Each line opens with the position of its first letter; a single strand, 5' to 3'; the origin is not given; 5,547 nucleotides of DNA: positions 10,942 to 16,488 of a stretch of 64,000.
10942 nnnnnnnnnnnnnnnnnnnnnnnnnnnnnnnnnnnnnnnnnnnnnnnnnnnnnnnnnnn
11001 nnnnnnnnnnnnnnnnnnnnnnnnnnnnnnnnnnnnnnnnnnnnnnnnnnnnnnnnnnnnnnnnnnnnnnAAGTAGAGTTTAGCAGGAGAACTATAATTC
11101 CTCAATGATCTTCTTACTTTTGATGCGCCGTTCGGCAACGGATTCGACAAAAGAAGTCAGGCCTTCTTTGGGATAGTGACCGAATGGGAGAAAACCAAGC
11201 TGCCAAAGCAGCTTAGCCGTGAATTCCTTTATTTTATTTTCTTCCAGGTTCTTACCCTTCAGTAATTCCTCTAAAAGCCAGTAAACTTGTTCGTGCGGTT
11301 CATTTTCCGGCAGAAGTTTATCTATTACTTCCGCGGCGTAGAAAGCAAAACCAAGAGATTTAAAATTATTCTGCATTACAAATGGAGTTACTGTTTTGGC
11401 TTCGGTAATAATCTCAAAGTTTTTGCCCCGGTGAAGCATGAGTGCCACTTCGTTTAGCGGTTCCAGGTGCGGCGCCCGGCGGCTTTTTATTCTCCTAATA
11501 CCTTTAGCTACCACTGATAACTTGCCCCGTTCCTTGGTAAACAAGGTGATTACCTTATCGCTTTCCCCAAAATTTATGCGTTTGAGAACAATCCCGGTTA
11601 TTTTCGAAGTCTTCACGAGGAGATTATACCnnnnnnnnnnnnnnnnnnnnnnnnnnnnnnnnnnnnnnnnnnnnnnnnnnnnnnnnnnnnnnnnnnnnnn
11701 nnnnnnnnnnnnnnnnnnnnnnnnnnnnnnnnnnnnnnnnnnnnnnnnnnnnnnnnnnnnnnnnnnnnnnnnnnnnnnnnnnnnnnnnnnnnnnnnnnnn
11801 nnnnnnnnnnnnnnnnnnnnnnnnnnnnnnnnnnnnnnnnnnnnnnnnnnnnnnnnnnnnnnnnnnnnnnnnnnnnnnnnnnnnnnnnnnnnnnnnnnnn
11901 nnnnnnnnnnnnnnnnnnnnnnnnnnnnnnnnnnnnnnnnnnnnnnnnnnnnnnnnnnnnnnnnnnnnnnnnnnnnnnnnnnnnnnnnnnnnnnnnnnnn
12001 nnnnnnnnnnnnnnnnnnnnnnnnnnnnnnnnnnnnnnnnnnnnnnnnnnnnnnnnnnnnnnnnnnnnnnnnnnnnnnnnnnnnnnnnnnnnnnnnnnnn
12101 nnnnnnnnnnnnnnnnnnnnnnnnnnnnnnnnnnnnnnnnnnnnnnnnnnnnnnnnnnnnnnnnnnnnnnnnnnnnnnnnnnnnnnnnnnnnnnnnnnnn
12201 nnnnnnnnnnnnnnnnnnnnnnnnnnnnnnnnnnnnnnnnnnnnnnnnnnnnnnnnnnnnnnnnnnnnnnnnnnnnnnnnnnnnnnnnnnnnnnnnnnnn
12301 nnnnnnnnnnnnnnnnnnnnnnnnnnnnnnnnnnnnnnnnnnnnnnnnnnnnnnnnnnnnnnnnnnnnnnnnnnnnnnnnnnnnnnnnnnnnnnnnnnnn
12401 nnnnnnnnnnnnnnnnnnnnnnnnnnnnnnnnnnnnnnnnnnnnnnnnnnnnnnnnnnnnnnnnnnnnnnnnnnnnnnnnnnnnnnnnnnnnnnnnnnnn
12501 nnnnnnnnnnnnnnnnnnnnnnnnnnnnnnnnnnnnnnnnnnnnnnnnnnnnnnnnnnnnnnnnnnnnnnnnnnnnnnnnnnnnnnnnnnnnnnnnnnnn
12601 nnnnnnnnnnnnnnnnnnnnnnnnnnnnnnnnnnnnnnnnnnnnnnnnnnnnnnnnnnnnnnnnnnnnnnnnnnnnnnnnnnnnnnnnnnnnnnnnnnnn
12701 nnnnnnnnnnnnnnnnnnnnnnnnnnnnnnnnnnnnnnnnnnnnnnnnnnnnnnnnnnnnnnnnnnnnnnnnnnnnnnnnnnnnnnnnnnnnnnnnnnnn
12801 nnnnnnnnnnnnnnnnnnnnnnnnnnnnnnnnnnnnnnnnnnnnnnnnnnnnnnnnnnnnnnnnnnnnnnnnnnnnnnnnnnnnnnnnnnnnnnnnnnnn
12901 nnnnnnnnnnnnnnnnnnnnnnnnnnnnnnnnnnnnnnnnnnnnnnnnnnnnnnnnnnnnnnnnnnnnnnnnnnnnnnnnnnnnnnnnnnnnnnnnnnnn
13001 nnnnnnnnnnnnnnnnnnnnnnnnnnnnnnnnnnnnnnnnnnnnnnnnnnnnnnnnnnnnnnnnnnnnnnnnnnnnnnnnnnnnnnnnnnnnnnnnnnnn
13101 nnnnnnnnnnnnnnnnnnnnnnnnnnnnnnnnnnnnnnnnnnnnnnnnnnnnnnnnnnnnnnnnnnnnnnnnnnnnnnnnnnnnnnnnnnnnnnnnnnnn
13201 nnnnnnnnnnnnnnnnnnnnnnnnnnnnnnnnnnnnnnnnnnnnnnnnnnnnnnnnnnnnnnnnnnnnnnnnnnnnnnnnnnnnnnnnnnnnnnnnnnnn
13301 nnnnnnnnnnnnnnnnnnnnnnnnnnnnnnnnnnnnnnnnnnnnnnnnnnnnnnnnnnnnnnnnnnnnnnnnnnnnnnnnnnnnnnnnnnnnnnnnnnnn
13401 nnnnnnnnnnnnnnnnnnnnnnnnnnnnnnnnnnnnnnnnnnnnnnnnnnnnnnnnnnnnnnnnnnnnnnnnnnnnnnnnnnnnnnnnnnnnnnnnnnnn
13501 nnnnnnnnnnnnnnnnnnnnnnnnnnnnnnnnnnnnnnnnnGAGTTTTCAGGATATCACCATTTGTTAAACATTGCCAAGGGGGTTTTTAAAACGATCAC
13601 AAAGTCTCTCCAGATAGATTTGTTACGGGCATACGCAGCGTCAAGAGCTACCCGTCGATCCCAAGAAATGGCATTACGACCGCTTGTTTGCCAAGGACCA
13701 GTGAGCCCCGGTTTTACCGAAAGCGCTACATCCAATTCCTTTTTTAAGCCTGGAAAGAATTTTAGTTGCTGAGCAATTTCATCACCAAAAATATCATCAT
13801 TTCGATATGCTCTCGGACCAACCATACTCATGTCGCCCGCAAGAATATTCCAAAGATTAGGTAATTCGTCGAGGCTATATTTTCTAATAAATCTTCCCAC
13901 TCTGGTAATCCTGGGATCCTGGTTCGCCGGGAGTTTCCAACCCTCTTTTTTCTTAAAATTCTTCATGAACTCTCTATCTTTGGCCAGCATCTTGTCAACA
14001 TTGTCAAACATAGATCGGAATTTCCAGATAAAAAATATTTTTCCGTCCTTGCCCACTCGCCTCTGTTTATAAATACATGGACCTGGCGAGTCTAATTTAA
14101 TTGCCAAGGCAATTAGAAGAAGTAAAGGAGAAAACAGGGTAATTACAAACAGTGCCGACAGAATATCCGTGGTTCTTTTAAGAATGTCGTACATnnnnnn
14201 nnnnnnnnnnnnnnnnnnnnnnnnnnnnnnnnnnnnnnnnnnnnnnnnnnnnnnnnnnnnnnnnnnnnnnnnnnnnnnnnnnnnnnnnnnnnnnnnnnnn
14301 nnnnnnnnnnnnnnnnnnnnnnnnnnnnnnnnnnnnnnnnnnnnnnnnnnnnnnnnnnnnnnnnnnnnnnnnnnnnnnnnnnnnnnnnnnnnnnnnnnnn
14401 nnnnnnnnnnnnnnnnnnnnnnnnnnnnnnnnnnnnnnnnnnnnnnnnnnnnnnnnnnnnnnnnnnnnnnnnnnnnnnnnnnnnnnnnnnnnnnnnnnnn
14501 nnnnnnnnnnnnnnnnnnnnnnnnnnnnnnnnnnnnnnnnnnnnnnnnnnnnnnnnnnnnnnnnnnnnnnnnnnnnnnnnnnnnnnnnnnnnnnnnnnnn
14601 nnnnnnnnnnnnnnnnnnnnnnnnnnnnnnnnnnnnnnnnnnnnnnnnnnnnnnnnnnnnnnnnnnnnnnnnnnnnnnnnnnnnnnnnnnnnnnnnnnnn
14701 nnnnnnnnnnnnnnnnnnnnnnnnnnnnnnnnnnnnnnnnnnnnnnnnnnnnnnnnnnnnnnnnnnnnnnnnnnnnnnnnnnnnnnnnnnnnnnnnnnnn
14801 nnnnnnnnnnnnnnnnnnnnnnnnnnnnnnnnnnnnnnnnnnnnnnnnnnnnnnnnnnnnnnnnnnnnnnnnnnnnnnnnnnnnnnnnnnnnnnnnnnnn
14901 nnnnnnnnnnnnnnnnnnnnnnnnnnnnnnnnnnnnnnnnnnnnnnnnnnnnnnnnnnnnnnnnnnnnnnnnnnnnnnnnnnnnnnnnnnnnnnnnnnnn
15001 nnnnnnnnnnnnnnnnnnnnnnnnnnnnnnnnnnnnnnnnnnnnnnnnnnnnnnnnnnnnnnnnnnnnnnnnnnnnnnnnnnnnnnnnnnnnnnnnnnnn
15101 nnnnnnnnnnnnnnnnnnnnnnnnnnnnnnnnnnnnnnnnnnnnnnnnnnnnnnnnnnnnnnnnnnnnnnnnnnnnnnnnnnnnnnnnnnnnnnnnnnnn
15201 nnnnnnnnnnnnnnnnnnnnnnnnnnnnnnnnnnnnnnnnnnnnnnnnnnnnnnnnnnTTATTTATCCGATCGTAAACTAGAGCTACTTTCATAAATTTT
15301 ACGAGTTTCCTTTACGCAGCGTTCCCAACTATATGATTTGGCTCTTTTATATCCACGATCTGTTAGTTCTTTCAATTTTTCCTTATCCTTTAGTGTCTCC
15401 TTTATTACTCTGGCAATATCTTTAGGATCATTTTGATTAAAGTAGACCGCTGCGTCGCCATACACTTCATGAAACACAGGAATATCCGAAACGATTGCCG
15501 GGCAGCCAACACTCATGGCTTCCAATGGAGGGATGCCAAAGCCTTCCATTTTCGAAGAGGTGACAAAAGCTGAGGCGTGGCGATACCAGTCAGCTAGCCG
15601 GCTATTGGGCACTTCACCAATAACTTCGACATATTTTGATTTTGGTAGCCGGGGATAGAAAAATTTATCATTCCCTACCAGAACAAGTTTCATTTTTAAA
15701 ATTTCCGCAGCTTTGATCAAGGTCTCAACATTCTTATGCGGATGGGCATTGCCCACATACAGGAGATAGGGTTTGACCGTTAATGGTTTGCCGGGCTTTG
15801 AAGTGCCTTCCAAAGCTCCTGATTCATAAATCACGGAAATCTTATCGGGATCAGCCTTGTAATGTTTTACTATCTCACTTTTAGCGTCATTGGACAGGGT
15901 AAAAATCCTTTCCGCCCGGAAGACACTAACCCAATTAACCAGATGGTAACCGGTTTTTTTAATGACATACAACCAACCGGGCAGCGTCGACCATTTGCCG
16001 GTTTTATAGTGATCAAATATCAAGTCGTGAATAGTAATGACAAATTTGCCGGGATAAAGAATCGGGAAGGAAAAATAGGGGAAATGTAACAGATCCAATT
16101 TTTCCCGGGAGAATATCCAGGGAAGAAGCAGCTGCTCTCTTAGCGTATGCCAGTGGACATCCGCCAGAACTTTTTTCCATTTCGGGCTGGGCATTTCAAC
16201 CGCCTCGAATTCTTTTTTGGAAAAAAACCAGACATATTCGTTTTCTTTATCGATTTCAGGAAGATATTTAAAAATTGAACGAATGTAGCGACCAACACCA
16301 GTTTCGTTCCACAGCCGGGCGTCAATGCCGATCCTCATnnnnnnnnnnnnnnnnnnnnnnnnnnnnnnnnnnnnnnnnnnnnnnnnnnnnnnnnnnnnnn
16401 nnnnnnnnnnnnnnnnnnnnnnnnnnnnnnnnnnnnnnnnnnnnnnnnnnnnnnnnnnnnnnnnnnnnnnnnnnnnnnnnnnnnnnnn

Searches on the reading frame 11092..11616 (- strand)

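Call 10: search_protein_families(library=pfam, proteins=[window:11092-11616:-], max_evalue=0.001)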
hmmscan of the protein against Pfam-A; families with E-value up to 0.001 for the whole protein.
window:11092-11616:- (174 aa): 2 families
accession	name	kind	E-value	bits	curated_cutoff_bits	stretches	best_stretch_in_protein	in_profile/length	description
PF11967.14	RecO_N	-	2.4e-22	79.2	27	1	1-79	1-80/80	Recombination protein O N terminal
PF02565.21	RecO_C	-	3.2e-07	30.7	22.1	1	84-144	3-66/157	Recombination protein O C terminal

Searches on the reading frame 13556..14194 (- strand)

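Call 8: search_protein_families(library=pfam, proteins=[window:13556-14194:-], max_evalue=0.001)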
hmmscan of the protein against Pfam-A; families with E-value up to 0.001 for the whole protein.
window:13556-14194:- (212 aa): 1 family
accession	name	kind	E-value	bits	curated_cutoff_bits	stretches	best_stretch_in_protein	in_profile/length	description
PF02397.22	Bac_transf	-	3.6e-60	203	27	1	6-209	1-178/179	Bacterial sugar transferase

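Call 53: search_protein_families(library=ncbifam, proteins=[window:13556-14194:-], max_evalue=0.01)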
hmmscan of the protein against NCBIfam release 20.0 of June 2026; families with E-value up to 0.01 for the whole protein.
window:13556-14194:- (212 aa): 10 families
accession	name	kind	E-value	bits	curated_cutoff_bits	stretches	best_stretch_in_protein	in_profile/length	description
TIGR03025.1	EPS_sugtrans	subfamily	2.3e-73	247.9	295.55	1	3-211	255-441/445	exopolysaccharide biosynthesis polyprenyl glycosylphosphotransferase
TIGR03022.1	WbaP_sugtrans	subfamily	7.8e-67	226.5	403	1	4-204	257-445/456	undecaprenyl-phosphate galactose phosphotransferase WbaP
NF052601.1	undeca_RfbP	equivalog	2.5e-58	197.2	330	1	3-204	42-231/244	undecaprenyl-phosphate galactose phosphotransferase family protein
TIGR03023.1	WcaJ_sugtrans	equivalog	6.6e-58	197.1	410.75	1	3-210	260-448/453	undecaprenyl-phosphate glucose phosphotransferase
NF041877.1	EPS_EpsZ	equivalog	1.4e-46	159.1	800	1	5-204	265-448/459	exopolysaccharide biosynthesis polyisoprenyl-phosphate hexose-1-phosphate transferase EpsZ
NF011751.0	PRK15204.1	equivalog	9e-45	153.2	907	1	4-205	278-466/476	undecaprenyl-phosphate galactose phosphotransferase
TIGR03013.1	EpsB_2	subfamily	2e-43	149.1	393.35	1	3-204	252-432/443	TIGR03013 family XrtA/PEP-CTERM system glycosyltransferase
NF050817.1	PolSacchBiosHfsE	equivalog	2.3e-38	132.2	750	1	4-204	270-455/467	polysaccharide biosynthesis protein HfsE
NF007518.0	PRK10124.1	equivalog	3.1e-37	128.4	684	1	4-204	272-453/464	undecaprenyl-phosphate glucose phosphotransferase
NF045514.1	glycotran_HepC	equivalog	1.3e-26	93.2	140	1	4-130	115-212/220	heterocyst development glycosyltransferase HepC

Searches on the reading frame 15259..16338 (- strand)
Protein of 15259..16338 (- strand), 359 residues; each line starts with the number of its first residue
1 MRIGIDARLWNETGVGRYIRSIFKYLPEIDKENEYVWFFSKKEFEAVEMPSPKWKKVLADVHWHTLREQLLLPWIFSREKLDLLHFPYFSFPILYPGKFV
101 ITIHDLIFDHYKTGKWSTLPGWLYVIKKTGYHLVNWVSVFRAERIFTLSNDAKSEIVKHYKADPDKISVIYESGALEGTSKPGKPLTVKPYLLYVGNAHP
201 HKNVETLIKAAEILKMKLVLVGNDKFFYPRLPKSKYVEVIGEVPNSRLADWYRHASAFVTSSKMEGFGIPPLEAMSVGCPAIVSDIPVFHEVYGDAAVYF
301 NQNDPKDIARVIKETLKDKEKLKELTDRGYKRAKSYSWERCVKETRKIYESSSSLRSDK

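Call 8: search_protein_families(library=pfam, proteins=[window:15259-16338:-], max_evalue=0.001)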
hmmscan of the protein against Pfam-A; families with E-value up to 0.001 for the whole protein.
window:15259-16338:- (359 aa): 5 families
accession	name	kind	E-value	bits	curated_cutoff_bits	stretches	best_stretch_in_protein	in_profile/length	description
PF00534.26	Glycos_transf_1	-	3.3e-29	102.1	26.4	1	189-332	15-172/172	Glycosyl transferases group 1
PF13692.12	Glyco_trans_1_4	-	1.9e-22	80.5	27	1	190-318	2-142/142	Glycosyl transferases group 1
PF13524.12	Glyco_trans_1_2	-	7.2e-10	39.4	25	1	207-341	5-138/144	Glycosyl transferase-like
PF13439.12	Glyco_transf_4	-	1.7e-09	38.3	28.5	1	14-171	3-163/170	Glycosyltransferase Family 4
PF20706.3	GT4-conflict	-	5.2e-05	22.8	26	1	246-285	273-312/385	Family 4 Glycosyltransferase in conflict systems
